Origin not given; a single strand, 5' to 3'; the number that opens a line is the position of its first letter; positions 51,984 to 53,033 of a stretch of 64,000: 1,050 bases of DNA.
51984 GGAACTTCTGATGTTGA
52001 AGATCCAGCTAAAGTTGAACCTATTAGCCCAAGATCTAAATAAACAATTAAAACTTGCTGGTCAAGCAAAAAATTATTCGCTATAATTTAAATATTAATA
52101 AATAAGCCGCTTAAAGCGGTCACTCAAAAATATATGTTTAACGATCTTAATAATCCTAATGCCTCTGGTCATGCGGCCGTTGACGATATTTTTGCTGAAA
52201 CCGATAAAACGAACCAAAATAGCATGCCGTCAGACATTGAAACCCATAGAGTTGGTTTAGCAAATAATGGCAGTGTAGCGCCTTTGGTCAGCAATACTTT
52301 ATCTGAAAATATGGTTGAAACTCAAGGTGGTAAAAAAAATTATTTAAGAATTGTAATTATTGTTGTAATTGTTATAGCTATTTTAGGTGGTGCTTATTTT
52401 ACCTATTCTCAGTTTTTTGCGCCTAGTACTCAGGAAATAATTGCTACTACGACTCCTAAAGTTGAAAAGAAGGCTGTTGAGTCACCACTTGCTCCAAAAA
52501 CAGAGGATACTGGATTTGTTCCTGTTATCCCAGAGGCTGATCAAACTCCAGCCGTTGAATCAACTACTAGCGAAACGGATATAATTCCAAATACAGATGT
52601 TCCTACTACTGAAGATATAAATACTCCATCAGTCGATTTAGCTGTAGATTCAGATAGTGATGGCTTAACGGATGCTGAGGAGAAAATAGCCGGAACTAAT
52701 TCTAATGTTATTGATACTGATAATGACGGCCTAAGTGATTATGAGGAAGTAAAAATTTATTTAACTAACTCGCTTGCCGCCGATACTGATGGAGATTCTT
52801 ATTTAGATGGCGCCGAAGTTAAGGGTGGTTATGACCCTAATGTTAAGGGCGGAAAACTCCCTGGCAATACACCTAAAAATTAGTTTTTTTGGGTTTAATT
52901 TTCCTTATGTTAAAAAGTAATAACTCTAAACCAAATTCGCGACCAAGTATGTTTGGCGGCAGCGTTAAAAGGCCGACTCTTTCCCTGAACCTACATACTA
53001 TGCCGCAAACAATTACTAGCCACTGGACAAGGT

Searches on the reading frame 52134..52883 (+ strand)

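Call 33: search_protein_families(library=pfam, proteins=[window:52134-52883:+], max_evalue=0.0001)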
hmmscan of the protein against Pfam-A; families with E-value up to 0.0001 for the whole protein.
window:52134-52883:+ (249 aa): 1 family
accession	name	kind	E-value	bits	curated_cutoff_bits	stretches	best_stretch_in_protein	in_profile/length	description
PF18884.5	TSP3_bac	-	9.9e-15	54.5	25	2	194-208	1-15/22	Bacterial TSP3 repeat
